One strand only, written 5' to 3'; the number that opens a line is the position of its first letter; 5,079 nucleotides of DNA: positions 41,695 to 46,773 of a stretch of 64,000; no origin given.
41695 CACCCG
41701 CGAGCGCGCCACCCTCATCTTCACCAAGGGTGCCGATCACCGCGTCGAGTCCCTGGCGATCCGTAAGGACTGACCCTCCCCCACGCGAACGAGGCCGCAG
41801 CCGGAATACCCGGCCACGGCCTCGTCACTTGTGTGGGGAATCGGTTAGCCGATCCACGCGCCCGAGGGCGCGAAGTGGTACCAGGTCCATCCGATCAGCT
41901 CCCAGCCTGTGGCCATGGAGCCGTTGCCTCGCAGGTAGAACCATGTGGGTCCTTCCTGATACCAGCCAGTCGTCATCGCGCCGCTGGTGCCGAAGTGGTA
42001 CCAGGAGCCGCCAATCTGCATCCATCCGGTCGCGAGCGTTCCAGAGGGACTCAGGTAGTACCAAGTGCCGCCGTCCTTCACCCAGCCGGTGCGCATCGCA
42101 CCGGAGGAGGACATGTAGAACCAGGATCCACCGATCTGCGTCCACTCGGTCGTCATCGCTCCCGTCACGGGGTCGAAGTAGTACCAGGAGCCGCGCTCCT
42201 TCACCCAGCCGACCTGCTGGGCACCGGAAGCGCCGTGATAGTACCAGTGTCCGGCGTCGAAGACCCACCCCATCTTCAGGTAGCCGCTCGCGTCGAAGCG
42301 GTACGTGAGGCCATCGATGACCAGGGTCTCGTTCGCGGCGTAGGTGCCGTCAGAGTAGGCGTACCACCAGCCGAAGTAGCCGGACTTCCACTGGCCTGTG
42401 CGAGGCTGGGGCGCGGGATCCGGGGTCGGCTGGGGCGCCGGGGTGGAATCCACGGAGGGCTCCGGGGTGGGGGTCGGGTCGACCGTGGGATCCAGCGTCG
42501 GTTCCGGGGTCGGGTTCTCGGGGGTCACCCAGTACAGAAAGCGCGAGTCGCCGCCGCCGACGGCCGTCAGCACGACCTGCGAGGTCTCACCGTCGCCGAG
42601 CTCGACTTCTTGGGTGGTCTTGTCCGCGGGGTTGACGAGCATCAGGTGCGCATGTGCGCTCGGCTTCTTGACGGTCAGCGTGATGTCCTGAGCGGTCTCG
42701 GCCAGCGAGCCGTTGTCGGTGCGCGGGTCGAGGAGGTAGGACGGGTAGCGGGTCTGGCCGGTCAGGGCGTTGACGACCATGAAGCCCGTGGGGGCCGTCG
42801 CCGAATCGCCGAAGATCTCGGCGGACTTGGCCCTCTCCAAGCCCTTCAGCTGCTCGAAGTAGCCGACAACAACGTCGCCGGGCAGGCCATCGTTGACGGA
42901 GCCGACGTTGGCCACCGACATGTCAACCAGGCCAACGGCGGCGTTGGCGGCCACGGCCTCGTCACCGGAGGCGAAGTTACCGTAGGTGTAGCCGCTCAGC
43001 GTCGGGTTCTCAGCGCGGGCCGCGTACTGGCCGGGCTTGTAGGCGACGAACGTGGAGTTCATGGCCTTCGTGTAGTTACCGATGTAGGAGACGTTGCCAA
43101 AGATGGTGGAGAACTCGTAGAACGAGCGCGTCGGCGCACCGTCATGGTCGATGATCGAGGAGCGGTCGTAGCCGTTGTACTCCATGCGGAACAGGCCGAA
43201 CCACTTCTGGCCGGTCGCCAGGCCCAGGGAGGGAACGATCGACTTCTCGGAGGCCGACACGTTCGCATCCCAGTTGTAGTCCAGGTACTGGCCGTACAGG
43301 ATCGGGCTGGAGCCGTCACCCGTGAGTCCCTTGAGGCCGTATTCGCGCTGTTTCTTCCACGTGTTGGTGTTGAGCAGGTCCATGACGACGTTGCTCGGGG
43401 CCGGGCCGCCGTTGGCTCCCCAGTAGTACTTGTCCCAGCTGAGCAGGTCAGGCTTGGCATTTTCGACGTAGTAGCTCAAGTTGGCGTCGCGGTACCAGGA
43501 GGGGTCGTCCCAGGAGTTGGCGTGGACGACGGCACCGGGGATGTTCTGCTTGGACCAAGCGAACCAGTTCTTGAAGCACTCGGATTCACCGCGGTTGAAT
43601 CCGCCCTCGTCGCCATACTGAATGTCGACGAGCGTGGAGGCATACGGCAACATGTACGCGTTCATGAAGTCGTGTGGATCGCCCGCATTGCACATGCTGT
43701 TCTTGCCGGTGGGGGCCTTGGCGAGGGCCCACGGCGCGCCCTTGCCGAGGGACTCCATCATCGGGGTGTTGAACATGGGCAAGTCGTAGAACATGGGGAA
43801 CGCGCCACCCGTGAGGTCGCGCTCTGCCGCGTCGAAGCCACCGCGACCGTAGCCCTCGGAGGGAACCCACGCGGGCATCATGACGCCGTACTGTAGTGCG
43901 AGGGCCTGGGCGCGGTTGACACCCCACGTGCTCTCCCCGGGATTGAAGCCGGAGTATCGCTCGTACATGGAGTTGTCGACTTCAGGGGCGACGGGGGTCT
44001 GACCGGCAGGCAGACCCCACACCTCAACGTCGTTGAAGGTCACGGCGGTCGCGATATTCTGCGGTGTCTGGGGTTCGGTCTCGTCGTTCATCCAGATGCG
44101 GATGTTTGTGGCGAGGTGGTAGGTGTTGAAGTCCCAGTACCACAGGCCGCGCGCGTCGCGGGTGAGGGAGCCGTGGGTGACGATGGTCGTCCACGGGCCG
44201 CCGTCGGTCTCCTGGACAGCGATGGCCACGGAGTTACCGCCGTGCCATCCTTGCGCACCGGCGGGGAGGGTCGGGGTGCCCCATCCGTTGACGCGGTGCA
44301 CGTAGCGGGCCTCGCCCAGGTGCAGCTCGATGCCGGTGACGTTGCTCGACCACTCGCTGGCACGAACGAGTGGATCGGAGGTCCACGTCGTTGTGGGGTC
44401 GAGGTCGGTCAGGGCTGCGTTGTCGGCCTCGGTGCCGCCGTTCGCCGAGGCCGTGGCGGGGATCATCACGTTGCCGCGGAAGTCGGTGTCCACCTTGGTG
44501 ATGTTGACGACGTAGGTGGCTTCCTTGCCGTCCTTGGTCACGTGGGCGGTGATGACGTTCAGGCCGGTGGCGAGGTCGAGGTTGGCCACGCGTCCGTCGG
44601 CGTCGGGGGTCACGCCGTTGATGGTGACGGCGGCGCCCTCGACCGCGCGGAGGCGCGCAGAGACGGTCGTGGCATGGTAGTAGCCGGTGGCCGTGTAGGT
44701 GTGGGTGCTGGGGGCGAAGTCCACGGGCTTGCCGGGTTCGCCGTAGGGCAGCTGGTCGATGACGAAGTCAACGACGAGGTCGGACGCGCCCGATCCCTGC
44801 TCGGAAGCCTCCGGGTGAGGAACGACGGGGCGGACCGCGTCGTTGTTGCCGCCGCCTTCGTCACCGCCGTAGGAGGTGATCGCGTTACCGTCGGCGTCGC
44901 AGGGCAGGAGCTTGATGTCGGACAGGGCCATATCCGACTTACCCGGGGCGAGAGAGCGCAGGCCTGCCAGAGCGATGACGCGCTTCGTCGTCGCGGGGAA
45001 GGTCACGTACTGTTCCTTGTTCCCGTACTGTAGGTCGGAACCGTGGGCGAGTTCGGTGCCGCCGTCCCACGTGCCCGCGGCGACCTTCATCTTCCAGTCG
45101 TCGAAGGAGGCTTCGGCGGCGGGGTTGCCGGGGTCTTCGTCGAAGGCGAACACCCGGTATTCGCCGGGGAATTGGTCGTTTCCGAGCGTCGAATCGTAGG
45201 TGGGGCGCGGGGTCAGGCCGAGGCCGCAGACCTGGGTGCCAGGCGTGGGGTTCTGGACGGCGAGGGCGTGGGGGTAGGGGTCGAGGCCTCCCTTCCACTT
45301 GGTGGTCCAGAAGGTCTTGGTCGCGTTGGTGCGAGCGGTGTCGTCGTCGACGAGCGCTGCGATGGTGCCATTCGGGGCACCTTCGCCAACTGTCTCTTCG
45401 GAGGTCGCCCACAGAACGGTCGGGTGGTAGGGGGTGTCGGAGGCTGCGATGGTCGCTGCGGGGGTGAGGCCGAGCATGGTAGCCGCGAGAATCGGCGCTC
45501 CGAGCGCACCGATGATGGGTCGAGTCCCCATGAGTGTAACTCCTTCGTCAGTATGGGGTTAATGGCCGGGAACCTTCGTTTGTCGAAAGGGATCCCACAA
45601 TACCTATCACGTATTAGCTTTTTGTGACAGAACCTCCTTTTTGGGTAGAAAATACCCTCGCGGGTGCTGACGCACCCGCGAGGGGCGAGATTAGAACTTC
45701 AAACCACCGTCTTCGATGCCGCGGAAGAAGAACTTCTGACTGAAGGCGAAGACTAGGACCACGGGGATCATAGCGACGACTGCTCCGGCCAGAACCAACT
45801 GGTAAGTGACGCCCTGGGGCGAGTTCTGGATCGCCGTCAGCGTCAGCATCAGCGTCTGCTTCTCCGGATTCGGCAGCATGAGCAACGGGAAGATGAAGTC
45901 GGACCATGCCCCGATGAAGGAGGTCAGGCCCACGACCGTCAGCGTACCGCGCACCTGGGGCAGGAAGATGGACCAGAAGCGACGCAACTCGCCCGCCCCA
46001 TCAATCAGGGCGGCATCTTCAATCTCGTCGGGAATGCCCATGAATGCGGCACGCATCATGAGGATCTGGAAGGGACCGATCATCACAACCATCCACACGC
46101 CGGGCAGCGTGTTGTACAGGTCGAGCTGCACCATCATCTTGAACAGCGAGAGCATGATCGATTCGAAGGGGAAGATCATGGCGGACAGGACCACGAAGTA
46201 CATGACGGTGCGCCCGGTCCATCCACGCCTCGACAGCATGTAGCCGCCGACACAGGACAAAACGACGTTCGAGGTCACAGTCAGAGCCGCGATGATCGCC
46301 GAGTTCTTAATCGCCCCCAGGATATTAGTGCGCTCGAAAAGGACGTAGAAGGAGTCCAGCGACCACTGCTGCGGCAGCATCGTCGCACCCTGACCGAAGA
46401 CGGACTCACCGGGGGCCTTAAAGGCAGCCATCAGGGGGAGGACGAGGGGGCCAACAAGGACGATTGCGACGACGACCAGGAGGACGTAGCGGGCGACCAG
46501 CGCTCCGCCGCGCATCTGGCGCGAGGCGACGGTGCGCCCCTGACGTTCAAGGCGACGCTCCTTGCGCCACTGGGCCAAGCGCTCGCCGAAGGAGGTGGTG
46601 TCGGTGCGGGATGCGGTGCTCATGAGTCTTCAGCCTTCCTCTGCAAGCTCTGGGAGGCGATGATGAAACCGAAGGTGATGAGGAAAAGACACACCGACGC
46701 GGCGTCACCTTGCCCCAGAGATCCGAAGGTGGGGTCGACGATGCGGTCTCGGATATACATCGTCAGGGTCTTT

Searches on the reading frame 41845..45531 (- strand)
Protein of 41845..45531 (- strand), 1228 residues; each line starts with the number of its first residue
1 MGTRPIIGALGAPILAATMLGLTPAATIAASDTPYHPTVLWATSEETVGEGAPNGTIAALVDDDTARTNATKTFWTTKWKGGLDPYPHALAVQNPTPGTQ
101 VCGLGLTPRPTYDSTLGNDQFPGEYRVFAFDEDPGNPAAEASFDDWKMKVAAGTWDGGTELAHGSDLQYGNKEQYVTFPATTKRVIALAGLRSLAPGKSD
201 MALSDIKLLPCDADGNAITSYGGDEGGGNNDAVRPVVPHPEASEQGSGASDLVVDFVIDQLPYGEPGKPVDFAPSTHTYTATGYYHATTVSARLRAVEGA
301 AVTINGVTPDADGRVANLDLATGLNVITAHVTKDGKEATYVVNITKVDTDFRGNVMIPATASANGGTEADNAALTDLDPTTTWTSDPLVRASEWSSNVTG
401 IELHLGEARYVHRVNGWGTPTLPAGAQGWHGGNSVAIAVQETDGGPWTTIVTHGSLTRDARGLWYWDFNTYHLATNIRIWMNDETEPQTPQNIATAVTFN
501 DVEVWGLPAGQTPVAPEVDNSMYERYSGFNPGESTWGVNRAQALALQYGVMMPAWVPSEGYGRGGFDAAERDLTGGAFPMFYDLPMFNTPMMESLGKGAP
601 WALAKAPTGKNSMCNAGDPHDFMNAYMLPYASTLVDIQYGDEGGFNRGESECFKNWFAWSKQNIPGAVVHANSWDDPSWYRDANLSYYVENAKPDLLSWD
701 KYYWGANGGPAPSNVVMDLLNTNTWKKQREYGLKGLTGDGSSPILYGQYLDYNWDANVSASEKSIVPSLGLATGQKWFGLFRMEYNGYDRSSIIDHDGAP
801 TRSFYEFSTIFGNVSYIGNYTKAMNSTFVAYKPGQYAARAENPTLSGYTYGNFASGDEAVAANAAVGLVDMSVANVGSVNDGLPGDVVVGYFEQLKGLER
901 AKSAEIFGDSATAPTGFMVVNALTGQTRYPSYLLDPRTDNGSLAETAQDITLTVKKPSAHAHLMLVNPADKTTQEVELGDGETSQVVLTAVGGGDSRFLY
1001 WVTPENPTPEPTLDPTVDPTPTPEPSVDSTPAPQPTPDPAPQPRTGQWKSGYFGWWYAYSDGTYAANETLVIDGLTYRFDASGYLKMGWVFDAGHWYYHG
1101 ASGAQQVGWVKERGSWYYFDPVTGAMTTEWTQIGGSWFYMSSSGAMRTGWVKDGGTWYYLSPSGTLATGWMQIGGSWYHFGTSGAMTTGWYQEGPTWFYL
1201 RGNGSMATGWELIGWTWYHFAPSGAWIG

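Call 57: search_protein_families(library=pfam, proteins=[window:41845-45531:-], max_evalue=0.00001)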
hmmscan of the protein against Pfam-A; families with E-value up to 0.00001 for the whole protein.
window:41845-45531:- (1228 aa): 3 families
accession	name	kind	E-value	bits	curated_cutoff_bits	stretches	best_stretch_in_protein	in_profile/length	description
PF01473.26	Choline_bind_1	-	3.7e-28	96.8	20.5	0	1148-1165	1-18/19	Putative cell wall binding repeat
PF19127.6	Choline_bind_3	-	2.1e-25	88.9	27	3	1088-1128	3-44/47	Choline-binding repeat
PF12733.13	Cadherin-like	-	5.7e-09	36.7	24.2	1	270-346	9-88/89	Cadherin-like beta sandwich domain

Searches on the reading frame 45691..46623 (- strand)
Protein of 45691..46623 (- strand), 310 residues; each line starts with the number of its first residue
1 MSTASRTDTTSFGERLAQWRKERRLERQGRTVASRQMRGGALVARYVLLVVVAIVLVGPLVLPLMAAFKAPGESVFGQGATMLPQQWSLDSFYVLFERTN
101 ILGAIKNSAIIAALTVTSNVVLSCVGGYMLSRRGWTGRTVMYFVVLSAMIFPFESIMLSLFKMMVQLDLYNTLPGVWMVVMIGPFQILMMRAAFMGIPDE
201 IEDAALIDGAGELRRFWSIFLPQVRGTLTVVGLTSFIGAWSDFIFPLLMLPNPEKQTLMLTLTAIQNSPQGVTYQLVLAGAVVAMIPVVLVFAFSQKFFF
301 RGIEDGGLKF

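Call 58: search_protein_families(library=pfam, proteins=[window:45691-46623:-], max_evalue=0.00001)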
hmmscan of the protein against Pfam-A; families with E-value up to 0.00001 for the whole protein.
window:45691-46623:- (310 aa): 1 family
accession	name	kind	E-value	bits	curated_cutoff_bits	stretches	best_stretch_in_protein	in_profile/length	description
PF00528.27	BPD_transp_1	-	1.5e-16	61.1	26.4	1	127-303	5-182/184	Binding-protein-dependent transport system inner membrane component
